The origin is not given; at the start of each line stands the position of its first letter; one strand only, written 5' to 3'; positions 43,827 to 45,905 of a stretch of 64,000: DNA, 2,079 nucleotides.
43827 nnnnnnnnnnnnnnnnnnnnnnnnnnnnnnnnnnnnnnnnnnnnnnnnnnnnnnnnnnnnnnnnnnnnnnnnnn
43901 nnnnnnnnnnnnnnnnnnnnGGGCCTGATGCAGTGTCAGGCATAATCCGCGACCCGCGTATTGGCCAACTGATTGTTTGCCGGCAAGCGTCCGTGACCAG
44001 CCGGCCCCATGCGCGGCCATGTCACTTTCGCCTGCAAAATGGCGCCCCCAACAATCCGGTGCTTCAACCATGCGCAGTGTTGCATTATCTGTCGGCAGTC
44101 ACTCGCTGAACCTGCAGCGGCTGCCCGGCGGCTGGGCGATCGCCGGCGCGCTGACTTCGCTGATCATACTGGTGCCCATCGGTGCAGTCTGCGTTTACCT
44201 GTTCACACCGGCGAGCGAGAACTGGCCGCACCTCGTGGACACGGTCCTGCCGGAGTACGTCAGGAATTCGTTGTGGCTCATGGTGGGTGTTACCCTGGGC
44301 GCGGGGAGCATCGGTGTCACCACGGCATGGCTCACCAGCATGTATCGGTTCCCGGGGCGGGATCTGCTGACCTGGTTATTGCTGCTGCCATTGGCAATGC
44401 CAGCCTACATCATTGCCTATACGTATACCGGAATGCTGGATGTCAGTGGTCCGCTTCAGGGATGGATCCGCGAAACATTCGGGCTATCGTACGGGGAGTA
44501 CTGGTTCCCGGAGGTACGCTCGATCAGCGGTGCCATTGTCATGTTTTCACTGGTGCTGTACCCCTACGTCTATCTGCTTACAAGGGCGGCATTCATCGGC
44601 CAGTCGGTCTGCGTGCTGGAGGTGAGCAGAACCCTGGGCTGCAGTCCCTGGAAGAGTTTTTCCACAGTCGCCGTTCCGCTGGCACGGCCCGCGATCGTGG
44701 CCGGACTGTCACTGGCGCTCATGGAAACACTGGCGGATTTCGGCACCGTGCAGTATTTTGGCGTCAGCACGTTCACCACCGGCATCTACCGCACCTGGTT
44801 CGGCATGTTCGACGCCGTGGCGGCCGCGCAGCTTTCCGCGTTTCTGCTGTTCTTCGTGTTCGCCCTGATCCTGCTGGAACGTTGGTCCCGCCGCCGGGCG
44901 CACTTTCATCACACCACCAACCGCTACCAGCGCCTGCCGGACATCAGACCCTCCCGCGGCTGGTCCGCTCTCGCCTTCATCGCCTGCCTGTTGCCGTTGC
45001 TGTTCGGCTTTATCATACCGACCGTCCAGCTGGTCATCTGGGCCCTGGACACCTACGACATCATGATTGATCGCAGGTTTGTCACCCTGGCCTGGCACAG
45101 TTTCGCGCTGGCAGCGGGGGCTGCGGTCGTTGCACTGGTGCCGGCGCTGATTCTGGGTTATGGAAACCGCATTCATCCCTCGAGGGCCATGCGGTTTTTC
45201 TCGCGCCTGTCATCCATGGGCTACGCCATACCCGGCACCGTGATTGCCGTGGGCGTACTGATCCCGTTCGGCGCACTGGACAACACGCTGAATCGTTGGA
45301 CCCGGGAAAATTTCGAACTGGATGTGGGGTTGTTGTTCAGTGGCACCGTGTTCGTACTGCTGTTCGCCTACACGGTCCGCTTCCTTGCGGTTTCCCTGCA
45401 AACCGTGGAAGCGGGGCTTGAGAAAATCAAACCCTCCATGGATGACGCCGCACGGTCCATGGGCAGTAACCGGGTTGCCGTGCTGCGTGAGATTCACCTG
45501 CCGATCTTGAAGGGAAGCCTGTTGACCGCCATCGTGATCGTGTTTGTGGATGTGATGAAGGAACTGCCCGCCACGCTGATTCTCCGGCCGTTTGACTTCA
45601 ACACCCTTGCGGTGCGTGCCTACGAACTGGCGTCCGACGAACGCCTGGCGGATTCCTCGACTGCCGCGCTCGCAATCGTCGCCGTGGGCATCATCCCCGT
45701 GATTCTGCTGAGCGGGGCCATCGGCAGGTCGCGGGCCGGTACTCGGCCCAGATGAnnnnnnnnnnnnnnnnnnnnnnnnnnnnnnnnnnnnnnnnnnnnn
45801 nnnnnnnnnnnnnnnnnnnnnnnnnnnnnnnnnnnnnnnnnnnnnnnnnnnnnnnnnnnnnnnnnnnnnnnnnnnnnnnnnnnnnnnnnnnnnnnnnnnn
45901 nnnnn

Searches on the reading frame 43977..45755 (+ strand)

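Call 24: search_protein_families(library=pfam, proteins=[window:43977-45755:+], max_evalue=0.00001)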
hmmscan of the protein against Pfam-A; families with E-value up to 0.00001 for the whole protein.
window:43977-45755:+ (592 aa): 1 family
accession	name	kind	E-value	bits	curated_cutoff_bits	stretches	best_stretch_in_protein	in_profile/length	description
PF00528.27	BPD_transp_1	-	3.6e-19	69.6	26.4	2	113-299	5-174/184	Binding-protein-dependent transport system inner membrane component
